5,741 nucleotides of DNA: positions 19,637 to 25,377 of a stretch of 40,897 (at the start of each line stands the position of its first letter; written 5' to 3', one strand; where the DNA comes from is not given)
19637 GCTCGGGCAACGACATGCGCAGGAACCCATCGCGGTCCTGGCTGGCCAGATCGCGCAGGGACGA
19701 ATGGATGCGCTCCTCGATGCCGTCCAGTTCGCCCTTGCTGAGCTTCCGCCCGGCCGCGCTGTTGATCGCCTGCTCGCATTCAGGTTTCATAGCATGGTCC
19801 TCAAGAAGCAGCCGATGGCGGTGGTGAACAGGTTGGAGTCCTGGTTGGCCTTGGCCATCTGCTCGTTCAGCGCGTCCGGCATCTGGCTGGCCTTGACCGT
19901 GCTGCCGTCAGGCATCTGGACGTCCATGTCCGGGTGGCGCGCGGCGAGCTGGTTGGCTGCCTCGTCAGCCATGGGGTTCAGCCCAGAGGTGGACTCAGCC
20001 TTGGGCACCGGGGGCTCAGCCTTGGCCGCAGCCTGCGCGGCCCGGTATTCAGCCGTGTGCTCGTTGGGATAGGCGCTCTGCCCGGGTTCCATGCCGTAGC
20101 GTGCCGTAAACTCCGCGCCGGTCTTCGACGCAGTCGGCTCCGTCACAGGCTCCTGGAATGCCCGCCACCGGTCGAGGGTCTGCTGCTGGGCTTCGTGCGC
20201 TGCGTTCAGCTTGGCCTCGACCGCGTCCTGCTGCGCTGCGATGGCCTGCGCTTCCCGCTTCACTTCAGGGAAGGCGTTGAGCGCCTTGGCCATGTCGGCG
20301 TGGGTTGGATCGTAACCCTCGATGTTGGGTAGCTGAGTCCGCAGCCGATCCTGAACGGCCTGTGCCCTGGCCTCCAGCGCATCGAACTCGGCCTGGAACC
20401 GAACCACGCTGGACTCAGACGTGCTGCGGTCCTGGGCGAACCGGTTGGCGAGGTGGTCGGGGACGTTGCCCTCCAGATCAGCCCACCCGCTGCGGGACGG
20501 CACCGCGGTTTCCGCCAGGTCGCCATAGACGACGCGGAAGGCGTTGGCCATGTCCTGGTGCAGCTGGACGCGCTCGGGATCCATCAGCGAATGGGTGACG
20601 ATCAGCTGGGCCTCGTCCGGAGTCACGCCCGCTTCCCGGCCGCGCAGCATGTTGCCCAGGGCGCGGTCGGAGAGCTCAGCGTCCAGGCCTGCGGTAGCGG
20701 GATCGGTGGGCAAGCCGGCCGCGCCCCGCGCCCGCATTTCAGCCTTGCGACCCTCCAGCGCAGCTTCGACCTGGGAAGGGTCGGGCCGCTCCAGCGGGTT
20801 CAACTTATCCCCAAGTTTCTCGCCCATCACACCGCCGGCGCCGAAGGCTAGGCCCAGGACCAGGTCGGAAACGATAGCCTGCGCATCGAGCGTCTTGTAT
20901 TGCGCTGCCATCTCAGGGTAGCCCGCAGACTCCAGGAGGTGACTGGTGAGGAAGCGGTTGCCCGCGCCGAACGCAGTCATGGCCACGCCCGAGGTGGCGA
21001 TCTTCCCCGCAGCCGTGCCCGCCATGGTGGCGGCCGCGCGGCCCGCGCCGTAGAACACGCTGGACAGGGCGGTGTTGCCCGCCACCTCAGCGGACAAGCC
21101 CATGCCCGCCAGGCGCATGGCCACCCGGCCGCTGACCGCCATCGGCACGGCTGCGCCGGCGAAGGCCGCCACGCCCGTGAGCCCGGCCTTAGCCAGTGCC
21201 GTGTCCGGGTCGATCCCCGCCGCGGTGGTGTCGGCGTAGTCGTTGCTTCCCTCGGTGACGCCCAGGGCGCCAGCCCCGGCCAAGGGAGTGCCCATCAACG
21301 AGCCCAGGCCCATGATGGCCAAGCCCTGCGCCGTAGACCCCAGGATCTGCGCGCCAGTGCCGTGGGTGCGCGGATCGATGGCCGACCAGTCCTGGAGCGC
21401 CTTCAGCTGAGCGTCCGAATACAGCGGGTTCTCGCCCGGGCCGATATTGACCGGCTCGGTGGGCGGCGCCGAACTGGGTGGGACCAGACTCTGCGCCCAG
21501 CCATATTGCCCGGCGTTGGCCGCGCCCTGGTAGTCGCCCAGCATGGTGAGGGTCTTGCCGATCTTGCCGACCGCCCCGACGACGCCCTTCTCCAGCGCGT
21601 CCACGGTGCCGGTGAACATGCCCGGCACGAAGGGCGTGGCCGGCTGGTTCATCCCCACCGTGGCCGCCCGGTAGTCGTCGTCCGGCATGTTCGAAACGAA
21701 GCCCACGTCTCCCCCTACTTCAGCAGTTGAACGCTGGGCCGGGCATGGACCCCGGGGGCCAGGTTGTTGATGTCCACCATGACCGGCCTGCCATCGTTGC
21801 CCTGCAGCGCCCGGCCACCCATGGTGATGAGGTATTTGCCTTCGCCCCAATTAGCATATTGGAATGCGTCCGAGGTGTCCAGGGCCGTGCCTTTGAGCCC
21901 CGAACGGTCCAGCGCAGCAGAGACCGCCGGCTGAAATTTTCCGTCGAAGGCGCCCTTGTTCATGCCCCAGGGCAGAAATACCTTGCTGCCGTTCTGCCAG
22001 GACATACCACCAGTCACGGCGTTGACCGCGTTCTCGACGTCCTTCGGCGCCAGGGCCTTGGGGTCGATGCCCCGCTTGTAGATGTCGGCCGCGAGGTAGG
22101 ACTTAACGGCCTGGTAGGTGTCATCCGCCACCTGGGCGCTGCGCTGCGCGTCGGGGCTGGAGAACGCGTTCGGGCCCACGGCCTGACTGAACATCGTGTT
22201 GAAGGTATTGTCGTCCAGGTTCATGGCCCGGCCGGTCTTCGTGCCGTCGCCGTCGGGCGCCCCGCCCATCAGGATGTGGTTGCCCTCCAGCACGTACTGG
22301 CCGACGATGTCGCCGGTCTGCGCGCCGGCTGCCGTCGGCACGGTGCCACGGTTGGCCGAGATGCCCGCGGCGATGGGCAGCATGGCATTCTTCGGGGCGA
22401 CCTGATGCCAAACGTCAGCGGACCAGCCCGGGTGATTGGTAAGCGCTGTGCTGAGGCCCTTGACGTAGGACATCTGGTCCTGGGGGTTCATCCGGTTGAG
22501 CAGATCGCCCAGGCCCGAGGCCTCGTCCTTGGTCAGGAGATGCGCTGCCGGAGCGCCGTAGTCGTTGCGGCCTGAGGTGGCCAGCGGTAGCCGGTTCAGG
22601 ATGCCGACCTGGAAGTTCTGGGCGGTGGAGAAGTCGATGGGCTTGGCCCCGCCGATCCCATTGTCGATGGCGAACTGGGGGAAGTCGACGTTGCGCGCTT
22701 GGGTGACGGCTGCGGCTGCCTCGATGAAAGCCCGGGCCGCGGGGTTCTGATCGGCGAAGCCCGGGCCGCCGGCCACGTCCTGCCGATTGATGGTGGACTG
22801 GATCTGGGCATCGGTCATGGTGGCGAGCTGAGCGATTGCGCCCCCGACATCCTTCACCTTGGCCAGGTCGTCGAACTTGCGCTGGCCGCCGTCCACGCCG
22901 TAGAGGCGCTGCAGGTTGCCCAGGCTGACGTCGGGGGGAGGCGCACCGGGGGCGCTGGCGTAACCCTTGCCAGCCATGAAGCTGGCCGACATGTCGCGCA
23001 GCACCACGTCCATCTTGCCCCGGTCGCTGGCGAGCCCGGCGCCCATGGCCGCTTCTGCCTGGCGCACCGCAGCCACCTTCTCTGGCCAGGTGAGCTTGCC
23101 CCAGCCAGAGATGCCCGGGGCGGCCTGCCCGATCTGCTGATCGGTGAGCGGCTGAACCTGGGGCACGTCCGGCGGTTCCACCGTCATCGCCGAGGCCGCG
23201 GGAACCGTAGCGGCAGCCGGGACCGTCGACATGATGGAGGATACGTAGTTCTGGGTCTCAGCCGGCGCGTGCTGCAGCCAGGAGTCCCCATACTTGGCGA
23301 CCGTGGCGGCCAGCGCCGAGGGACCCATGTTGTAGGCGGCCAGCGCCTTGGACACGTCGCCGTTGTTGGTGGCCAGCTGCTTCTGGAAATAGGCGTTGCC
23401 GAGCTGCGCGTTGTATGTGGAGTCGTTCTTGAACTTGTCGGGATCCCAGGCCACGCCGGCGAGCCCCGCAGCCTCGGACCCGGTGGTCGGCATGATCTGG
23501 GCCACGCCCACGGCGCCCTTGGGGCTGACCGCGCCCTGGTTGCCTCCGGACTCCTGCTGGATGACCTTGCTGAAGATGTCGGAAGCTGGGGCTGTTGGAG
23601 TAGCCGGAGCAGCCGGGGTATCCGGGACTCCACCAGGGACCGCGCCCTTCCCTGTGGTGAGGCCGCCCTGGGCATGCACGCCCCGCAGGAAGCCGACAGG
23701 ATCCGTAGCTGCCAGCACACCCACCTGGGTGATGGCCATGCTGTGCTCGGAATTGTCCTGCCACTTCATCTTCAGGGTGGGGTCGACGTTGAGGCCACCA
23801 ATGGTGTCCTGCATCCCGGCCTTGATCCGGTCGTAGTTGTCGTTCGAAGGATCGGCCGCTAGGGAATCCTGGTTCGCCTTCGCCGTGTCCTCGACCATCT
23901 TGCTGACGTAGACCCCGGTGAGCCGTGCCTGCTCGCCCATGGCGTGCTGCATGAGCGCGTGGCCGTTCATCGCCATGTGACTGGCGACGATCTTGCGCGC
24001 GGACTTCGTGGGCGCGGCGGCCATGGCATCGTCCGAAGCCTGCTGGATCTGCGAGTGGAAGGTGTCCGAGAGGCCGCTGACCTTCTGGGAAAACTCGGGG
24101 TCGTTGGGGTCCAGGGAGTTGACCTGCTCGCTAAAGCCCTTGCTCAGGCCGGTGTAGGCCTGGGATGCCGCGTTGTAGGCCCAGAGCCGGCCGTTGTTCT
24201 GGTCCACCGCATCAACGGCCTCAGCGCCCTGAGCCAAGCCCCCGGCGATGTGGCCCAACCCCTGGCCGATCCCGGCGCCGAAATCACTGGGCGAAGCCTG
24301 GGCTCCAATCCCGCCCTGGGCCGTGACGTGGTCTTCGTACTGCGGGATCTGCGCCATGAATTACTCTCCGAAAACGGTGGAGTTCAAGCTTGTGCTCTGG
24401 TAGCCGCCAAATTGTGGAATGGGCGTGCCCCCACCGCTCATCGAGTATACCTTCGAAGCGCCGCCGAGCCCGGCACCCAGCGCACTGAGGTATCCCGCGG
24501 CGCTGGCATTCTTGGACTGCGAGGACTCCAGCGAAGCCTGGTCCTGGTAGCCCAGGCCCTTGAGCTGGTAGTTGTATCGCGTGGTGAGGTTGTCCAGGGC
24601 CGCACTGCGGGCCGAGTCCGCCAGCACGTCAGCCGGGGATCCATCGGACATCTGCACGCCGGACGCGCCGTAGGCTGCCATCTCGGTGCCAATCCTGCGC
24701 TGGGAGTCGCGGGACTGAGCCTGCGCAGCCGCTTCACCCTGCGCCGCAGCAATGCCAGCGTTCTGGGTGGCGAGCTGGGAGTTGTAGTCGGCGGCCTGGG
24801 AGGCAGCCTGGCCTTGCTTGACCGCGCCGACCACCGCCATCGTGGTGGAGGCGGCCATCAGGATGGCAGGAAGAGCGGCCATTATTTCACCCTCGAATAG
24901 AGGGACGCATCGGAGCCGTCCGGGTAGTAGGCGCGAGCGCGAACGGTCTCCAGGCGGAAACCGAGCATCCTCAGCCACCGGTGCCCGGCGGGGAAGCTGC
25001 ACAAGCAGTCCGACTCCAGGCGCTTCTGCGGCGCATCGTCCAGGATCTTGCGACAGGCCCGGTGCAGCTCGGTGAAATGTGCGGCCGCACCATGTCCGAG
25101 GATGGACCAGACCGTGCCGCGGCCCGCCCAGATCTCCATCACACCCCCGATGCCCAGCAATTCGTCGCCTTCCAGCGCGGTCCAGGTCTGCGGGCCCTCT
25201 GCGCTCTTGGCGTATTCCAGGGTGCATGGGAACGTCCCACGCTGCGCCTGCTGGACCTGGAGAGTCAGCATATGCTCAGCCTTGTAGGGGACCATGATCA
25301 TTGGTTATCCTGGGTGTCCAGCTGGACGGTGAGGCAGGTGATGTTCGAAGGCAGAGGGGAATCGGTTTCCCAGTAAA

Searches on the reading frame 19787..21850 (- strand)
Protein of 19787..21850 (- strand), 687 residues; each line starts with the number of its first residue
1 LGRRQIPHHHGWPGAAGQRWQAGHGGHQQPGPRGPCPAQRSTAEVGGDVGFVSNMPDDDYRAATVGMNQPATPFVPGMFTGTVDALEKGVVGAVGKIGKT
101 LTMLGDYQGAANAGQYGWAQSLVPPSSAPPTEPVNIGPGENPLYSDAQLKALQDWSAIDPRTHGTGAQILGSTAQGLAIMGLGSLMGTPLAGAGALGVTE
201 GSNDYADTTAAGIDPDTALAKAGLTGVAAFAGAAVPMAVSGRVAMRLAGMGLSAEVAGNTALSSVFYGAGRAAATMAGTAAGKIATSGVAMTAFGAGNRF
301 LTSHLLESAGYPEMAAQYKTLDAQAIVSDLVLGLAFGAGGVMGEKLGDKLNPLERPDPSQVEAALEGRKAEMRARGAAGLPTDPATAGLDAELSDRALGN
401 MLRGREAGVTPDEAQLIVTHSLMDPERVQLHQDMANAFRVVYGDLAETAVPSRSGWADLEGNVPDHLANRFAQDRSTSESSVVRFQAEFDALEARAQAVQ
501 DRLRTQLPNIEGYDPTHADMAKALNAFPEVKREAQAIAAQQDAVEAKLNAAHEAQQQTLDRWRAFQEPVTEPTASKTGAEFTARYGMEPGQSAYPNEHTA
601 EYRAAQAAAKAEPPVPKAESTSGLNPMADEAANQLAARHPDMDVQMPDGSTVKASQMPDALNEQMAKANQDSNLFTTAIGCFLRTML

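Call 100: search_protein_families(library=phrogs, proteins=[window:19787-21850:-], max_evalue=0.00001)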
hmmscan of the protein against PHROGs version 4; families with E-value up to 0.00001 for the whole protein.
window:19787-21850:- (687 aa): 3 families
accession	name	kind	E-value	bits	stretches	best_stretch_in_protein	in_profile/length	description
phrog_1145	-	unknown function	7.8e-36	125.1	1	159-684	101-593/594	-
phrog_14422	-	unknown function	5.8e-27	95.9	1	157-535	77-378/401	-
phrog_11561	-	unknown function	1e-09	38.3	1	74-239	24-153/853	-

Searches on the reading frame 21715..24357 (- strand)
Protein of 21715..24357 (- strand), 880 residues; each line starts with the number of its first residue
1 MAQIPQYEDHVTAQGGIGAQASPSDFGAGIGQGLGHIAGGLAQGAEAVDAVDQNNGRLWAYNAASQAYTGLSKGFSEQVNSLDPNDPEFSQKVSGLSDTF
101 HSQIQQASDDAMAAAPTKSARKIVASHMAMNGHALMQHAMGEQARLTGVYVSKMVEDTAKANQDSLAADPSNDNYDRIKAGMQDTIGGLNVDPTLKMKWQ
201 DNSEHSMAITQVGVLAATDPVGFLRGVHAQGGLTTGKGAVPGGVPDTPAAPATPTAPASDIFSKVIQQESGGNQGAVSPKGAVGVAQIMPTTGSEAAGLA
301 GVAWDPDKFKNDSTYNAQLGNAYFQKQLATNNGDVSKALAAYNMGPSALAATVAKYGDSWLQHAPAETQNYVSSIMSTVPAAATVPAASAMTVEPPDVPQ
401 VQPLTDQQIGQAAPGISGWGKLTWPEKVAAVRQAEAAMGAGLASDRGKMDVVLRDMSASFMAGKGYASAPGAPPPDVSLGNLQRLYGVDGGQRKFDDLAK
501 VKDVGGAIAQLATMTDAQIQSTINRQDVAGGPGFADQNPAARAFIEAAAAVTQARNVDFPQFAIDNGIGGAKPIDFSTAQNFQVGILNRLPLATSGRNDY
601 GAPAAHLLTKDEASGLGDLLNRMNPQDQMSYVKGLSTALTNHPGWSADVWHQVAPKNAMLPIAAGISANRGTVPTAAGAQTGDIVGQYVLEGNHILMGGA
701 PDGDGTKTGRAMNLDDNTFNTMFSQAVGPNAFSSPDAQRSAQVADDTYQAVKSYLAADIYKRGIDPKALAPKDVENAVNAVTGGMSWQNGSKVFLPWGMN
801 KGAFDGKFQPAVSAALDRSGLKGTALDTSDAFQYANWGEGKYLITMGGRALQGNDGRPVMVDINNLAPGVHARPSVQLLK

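Call 100: search_protein_families(library=phrogs, proteins=[window:21715-24357:-], max_evalue=0.00001)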
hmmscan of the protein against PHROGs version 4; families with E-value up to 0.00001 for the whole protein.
window:21715-24357:- (880 aa): 12 families
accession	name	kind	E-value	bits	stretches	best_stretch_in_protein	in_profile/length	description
phrog_992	-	head and packaging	1.6e-84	285.9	2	400-864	305-757/764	head protein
phrog_1044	-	lysis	3.2e-24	86.2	1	258-538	233-502/900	endolysin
phrog_669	-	lysis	8.1e-23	80.8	1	259-382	936-1056/1946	endolysin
phrog_28504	-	tail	4.7e-20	72.9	1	216-388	202-372/597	lytic tail fiber protein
phrog_2013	-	tail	2.2e-19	70.7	1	144-392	363-605/657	lytic tail protein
phrog_36437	-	unknown function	4e-16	60.2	1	277-377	263-360/374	-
phrog_37649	-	tail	8.3e-14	50.8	1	252-351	1207-1312/2006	tail length tape measure protein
phrog_10475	-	lysis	3.2e-13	50.2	1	265-384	293-401/700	endolysin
phrog_342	-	head and packaging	1.5e-12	47.4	1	260-415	31-186/1235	internal virion protein with endolysin domain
phrog_14342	-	tail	4.3e-12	47.3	1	261-377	158-270/272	lytic tail fiber protein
phrog_35810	-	unknown function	3.9e-10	40.8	1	699-863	32-188/201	-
phrog_19855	-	head and packaging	2.5e-09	36.3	1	269-375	1081-1187/1257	virion structural protein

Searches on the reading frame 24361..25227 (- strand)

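Call 100: search_protein_families(library=phrogs, proteins=[window:24361-25227:-], max_evalue=0.00001)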
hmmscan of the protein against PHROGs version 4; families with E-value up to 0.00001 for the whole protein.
window:24361-25227:- (288 aa): 2 families
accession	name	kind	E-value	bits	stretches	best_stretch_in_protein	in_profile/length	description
phrog_418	-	head and packaging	2.1e-30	107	1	118-267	7-156/166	internal virion protein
phrog_24149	-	unknown function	3e-10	40.7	1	125-262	245-381/415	-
